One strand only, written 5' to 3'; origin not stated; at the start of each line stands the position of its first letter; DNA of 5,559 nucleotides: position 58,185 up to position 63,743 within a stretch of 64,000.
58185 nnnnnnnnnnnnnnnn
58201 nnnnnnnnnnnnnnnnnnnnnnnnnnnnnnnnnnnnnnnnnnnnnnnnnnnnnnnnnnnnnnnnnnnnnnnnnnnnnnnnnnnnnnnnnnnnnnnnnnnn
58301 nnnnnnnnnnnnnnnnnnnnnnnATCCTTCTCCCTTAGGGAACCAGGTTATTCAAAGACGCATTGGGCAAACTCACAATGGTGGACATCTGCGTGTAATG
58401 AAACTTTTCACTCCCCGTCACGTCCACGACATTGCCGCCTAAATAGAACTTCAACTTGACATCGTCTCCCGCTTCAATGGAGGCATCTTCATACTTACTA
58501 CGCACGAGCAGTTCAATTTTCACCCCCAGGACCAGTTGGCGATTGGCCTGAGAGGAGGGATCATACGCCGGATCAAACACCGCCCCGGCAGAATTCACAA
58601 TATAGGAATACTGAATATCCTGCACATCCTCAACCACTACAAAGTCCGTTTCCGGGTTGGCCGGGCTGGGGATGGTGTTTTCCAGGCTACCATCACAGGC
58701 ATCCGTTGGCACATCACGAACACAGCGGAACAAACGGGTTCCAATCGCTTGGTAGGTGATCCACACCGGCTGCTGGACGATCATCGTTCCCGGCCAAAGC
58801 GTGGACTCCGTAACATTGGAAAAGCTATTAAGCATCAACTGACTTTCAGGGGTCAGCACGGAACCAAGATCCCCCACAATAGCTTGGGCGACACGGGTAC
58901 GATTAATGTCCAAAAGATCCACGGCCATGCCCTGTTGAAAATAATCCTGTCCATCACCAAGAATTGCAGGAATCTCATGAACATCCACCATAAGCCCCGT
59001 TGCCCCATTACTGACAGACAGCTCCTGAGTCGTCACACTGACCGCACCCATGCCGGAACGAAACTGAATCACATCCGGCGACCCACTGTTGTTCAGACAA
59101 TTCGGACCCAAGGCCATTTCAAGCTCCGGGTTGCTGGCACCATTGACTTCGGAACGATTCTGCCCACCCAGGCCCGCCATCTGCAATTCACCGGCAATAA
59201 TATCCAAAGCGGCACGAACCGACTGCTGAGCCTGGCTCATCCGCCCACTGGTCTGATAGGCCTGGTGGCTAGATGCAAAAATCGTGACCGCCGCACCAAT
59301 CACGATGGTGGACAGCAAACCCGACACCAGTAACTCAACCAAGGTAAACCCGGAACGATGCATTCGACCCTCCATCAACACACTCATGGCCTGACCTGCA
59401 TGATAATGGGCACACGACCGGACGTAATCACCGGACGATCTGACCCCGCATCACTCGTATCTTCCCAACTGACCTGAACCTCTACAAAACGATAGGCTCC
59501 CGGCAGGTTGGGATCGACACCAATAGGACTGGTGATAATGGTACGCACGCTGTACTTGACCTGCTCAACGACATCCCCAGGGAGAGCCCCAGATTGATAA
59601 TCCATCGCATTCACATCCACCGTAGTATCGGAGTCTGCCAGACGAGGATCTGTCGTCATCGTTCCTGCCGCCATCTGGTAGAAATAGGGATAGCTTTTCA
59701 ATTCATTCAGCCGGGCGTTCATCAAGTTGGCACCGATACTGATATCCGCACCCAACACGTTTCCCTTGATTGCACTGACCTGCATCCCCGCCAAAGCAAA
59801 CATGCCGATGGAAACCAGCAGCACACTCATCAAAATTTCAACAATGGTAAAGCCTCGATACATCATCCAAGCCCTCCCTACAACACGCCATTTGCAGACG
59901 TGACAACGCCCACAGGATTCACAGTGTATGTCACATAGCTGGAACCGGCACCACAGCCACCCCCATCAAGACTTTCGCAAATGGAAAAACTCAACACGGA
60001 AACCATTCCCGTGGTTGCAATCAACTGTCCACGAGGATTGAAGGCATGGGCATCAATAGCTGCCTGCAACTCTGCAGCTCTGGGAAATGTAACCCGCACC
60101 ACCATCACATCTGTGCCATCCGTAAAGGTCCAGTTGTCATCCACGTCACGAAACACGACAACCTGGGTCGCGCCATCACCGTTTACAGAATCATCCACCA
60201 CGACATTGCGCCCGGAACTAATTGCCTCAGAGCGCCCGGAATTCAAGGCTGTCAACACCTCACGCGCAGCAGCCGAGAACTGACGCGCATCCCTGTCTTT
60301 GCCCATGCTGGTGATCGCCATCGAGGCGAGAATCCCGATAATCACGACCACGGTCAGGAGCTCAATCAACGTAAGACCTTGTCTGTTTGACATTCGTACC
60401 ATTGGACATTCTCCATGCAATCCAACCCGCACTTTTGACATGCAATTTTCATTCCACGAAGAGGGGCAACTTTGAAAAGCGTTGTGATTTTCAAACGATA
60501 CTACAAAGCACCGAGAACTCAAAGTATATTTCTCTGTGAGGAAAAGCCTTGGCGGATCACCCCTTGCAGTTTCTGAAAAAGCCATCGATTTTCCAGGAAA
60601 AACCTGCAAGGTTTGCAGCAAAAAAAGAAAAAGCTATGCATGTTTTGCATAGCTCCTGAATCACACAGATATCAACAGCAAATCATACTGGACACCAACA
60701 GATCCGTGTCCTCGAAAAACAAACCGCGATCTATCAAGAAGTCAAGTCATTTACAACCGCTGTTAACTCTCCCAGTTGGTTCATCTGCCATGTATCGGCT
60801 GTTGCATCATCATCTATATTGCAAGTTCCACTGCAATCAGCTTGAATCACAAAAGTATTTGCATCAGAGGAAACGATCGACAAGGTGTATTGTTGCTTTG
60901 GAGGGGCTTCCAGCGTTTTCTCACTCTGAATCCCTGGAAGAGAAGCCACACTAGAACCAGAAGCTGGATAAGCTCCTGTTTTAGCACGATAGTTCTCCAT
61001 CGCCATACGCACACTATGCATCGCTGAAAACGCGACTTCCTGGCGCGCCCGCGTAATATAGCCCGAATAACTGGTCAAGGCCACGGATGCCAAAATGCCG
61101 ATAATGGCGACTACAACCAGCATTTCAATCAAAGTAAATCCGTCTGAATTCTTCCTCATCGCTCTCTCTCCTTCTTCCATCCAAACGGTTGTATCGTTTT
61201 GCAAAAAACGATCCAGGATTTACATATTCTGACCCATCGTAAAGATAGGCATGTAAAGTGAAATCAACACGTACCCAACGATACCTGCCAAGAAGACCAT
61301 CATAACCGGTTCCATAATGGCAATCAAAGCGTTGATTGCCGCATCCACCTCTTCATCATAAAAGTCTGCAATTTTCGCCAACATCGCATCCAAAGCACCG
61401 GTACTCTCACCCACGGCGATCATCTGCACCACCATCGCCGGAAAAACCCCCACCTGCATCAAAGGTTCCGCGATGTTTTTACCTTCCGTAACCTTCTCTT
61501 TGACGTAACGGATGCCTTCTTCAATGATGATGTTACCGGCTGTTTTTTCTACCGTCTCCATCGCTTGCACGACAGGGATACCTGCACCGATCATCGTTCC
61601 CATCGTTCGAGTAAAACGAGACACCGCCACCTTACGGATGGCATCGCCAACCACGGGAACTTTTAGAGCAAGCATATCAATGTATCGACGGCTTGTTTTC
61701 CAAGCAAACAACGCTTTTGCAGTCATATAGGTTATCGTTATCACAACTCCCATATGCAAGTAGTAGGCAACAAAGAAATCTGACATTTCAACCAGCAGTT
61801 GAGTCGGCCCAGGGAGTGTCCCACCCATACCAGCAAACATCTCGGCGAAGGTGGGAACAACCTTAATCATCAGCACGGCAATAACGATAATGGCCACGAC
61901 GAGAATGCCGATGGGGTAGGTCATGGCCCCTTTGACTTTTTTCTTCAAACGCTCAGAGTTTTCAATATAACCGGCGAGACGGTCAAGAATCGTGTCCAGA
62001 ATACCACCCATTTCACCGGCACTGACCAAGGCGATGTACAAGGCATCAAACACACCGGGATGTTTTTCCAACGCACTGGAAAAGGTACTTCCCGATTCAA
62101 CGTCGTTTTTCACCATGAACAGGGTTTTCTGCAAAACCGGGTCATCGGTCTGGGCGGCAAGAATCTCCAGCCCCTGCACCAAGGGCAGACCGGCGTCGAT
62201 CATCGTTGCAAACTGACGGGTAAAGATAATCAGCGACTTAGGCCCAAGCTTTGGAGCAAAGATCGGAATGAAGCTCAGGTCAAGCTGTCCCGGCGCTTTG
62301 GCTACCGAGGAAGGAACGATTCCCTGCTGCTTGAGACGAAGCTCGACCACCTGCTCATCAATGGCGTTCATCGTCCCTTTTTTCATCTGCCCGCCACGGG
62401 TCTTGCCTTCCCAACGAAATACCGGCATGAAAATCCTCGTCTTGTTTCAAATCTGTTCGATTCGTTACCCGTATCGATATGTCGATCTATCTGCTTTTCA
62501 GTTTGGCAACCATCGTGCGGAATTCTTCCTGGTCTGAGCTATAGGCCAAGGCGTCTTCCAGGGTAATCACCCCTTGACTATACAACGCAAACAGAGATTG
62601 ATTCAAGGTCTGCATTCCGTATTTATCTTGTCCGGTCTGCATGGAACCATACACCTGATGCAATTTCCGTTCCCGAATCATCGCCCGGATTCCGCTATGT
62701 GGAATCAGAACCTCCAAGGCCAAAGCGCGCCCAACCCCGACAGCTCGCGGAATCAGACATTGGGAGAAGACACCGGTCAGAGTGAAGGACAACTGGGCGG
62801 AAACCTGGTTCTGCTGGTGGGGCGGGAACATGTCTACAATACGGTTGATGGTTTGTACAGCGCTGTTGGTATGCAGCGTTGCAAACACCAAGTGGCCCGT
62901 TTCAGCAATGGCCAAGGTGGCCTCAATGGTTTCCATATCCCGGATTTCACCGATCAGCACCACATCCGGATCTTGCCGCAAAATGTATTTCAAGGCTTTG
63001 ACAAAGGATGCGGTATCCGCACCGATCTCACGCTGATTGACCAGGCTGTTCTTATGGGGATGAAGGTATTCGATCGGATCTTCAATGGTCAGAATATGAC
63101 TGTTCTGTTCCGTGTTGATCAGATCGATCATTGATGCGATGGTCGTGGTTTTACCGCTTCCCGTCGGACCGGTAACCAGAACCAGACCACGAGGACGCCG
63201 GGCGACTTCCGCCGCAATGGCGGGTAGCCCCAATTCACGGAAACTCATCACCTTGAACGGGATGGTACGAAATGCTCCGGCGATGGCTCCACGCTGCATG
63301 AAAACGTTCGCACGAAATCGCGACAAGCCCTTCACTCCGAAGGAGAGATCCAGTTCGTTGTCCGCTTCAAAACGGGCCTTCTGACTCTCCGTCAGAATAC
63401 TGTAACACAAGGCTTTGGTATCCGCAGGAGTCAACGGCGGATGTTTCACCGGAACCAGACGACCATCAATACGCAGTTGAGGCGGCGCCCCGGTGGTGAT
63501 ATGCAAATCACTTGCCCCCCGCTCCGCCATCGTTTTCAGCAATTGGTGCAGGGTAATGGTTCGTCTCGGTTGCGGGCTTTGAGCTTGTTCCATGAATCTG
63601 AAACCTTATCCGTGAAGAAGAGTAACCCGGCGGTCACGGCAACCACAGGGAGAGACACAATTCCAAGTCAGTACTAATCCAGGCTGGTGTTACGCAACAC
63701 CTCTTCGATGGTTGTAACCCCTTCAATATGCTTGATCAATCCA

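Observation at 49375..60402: Minor-pilin/PilY1 operon runs straight into a 143-aa protein, a 1,388-aa Cys-rich lipoprotein and the giant protein - a possible type IV pilus-coupled surface system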

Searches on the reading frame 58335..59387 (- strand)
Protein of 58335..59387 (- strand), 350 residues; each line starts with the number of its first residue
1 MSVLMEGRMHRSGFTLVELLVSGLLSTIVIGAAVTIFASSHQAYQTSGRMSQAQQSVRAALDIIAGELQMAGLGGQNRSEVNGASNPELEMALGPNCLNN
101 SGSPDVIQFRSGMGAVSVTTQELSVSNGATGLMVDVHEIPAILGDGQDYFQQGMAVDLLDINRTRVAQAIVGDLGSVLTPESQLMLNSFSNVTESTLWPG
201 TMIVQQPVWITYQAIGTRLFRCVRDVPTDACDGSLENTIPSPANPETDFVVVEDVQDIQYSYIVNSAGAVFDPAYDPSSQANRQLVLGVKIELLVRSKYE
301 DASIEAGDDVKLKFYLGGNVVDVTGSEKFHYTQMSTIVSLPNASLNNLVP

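Call 4: search_protein_families(library=pfam, proteins=[window:58335-59387:-], max_evalue=0.01)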
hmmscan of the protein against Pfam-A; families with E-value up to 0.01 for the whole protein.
window:58335-59387:- (350 aa): 2 families
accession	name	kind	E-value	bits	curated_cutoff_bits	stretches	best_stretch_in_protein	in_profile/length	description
PF16074.10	PilW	-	0.00021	21.7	26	1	250-342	30-124/124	Type IV Pilus-assembly protein W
PF07963.17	N_methyl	-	0.00031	20.6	21.2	1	8-33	1-26/27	Prokaryotic N-terminal methylation motif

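Call 18: search_protein_families(library=ncbifam, proteins=[window:58335-59387:-], max_evalue=0.01)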
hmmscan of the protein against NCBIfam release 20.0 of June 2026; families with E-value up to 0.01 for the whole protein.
window:58335-59387:- (350 aa): 3 families
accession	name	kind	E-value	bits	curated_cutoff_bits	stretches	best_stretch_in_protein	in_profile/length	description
NF038304.1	EPS_HpsC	equivalog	1.4e-05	24.9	200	1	10-71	19-80/318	hormogonium polysaccharide secretion pseudopilin HpsC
TIGR02599.1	TIGR02599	subfamily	1.9e-05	24.1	256.5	1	13-74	1-62/361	Verru_Chthon cassette protein C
NF007848.0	PRK10557.1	equivalog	0.0014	18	120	1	8-73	7-72/192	prepilin peptidase-dependent protein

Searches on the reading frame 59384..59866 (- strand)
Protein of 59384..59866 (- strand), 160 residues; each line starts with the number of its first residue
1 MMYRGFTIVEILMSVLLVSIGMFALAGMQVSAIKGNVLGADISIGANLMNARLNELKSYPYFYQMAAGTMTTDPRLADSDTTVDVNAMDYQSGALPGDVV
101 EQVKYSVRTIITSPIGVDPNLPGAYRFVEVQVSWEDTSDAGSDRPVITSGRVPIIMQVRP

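Call 4: search_protein_families(library=pfam, proteins=[window:59384-59866:-], max_evalue=0.01)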
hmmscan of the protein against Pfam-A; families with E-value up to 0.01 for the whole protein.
window:59384-59866:- (160 aa): 1 family
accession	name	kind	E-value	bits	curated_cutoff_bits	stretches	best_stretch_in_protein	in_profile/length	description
PF07963.17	N_methyl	-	0.0045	17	21.2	1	3-25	4-26/27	Prokaryotic N-terminal methylation motif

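Call 18: search_protein_families(library=ncbifam, proteins=[window:59384-59866:-], max_evalue=0.01)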
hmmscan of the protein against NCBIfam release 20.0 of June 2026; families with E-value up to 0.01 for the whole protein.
window:59384-59866:- (160 aa): 2 families
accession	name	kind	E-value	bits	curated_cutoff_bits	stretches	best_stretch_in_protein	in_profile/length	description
TIGR02523.1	type_IV_pilV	equivalog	4.9e-07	30.3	52.2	1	4-87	2-88/139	type IV pilus modification protein PilV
NF038303.1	EPS_HpsB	equivalog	0.0093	16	150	0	4-30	3-29/211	hormogonium polysaccharide secretion pseudopilin HpsB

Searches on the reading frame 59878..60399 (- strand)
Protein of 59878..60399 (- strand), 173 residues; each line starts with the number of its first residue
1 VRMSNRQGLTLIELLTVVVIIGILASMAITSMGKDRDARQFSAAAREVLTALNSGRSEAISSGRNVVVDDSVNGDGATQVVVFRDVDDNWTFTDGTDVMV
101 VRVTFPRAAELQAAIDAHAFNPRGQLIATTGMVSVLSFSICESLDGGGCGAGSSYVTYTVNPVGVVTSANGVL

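Call 18: search_protein_families(library=ncbifam, proteins=[window:59878-60399:-], max_evalue=0.01)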
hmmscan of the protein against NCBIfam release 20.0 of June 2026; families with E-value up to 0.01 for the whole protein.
window:59878-60399:- (173 aa): 10 families
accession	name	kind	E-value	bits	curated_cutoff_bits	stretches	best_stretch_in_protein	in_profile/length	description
TIGR01708.2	typeII_sec_gspH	equivalog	4.2e-13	49.6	80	1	7-114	2-104/169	type II secretion system minor pseudopilin GspH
TIGR02532.1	IV_pilin_GFxxxE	domain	6.6e-07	28.9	16.3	1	6-29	1-24/24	prepilin-type N-terminal cleavage/methylation domain-containing protein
NF007800.0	PRK10506.1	equivalog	2.3e-06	27.5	158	1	3-68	5-70/163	prepilin peptidase-dependent protein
TIGR02596.1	TIGR02596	subfamily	2.5e-06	27.7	70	1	10-67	2-59/196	Verru_Chthon cassette protein D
NF041775.1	typeIV_PilA_Myxo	equivalog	5.2e-06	26.6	400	1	6-54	10-57/214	type IV pilin protein PilA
TIGR01710.1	typeII_sec_gspG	equivalog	3.6e-05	23.8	88.85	1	7-47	1-41/134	type II secretion system major pseudopilin GspG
NF047827.1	T3SSXpsH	equivalog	9.9e-05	22.2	160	1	7-65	1-59/145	type II secretion system protein XpsH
NF007862.0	PRK10574.1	equivalog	0.00027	21.1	138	1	3-32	1-30/145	prepilin peptidase-dependent pilin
NF040999.1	pilin_ComGC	equivalog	0.0058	16.8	75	1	7-38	2-33/84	competence type IV pilus major pilin ComGC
NF051431.1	Rv0361_Cterm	subfamily_domain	0.0063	16.7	37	1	17-61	13-59/140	Rv0361 family membrane protein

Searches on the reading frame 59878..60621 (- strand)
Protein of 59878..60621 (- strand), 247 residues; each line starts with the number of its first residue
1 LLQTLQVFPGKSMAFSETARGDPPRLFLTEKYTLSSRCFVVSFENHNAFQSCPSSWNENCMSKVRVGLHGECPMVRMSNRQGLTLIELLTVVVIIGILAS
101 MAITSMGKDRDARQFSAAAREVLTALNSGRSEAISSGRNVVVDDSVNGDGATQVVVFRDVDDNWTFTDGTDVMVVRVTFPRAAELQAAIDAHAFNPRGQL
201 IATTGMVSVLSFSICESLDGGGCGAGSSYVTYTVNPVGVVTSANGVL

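Call 4: search_protein_families(library=pfam, proteins=[window:59878-60621:-], max_evalue=0.01)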
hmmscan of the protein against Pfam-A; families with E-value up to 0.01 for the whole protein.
window:59878-60621:- (247 aa): 2 families
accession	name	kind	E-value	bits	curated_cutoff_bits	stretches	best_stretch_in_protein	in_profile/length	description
PF12019.13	GspH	-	1.3e-09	39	21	1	118-225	1-95/108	Type II transport protein GspH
PF07963.17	N_methyl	-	4.8e-07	29.5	21.2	1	77-103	1-27/27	Prokaryotic N-terminal methylation motif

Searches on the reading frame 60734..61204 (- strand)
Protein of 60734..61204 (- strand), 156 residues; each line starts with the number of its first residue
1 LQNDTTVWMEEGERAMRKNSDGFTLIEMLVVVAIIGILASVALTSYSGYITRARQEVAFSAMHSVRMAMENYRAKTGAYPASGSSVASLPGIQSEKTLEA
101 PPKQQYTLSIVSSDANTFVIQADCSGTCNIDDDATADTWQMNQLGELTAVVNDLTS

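Call 4: search_protein_families(library=pfam, proteins=[window:60734-61204:-], max_evalue=0.01)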
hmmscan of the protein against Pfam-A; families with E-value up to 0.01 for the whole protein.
window:60734-61204:- (156 aa): 2 families
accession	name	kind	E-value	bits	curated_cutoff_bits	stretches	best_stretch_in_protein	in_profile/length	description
PF07963.17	N_methyl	-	5.5e-10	38.8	21.2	1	17-43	1-27/27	Prokaryotic N-terminal methylation motif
PF16732.10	ComP_DUS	-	6.2e-09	37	27.3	1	45-127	2-77/87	Type IV minor pilin ComP, DNA uptake sequence receptor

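Call 18: search_protein_families(library=ncbifam, proteins=[window:60734-61159:-], max_evalue=0.01)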
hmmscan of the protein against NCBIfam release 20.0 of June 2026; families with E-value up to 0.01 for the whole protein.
window:60734-61159:- (141 aa): 11 families
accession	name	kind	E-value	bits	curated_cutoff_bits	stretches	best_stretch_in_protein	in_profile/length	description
TIGR01710.1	typeII_sec_gspG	equivalog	1.1e-13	51.4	88.85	1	7-91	2-86/134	type II secretion system major pseudopilin GspG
NF007862.0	PRK10574.1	equivalog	2.7e-11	43.8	138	1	4-84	3-83/145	prepilin peptidase-dependent pilin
TIGR02532.1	IV_pilin_GFxxxE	domain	2.8e-09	36.4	16.3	1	7-28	3-24/24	prepilin-type N-terminal cleavage/methylation domain-containing protein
TIGR01708.2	typeII_sec_gspH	equivalog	6.1e-09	36.1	80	1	6-40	2-38/169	type II secretion system minor pseudopilin GspH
NF041775.1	typeIV_PilA_Myxo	equivalog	2e-08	34.5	400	1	5-57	10-62/214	type IV pilin protein PilA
NF041013.1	T4P_ComGE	equivalog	1.2e-06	28.5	49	1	3-60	1-59/83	competence type IV pilus minor pilin ComGE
NF040999.1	pilin_ComGC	equivalog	1.3e-05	25.3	75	1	6-61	2-57/84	competence type IV pilus major pilin ComGC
TIGR02596.1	TIGR02596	subfamily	8.3e-05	22.7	70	1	8-35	1-28/196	Verru_Chthon cassette protein D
NF007800.0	PRK10506.1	equivalog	8.8e-05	22.4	158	1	3-41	6-44/163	prepilin peptidase-dependent protein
NF040982.1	ComGD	equivalog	0.00047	20.6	70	1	6-47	2-43/139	competence type IV pilus minor pilin ComGD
TIGR01711.1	gspJ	equivalog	0.0059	16.4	64.85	1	7-32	2-24/192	type II secretion system minor pseudopilin GspJ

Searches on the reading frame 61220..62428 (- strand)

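Call 4: search_protein_families(library=pfam, proteins=[window:61220-62428:-], max_evalue=0.01)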
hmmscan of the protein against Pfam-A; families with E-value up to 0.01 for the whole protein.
window:61220-62428:- (402 aa): 1 family
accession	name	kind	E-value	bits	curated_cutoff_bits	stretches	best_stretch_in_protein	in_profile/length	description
PF00482.28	T2SSF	-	4.2e-65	217.8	25.2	2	69-192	1-125/125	Type II secretion system (T2SS), protein F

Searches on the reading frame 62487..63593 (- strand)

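Call 4: search_protein_families(library=pfam, proteins=[window:62487-63593:-], max_evalue=0.01)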
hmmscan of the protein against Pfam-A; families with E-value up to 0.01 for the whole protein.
window:62487-63593:- (368 aa): 19 families
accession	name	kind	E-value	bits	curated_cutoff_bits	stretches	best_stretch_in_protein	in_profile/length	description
PF00437.27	T2SSE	-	9.6e-50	169.7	24.9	1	14-290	11-287/370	Type II/IV secretion system protein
PF13401.12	AAA_22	-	4.7e-05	24.1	27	1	134-172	4-41/130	AAA domain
PF13191.12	AAA_16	-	0.00012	23.1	32.6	1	129-162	17-51/167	AAA ATPase domain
PF06414.18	Zeta_toxin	-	0.00012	22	22.3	1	137-188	18-68/199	Zeta toxin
PF04851.21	ResIII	-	0.00013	22.4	22.5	1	137-258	25-152/164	Type III restriction enzyme, res subunit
PF25199.1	nSTAND_NTPase5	-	0.00016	22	34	1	126-180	33-86/145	Novel STAND NTPase 5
PF07728.20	AAA_5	-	0.00048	20.6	22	1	138-267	2-134/139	AAA domain (dynein-related subfamily)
PF13604.12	AAA_30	-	0.00057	20.1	27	1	127-162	10-45/191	AAA domain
PF03266.21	NTPase_1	-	0.0011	19.2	23.9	0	138-162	2-26/168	NTPase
PF13555.12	AAA_29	-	0.0011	19.1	27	1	133-159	20-46/61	P-loop containing region of AAA domain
PF00448.28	SRP54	-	0.0013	18.8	22.7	1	138-172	4-38/196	SRP54-type protein, GTPase domain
PF13245.12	AAA_19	-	0.0021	18.7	25.1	1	133-164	9-40/134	AAA domain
PF13173.12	AAA_14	-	0.0026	18.2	27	1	137-227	4-81/129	AAA domain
PF13086.12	AAA_11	-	0.0026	18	27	1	131-164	13-52/257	AAA domain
PF13476.12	AAA_23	-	0.0066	17.5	27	0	135-153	19-37/201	AAA domain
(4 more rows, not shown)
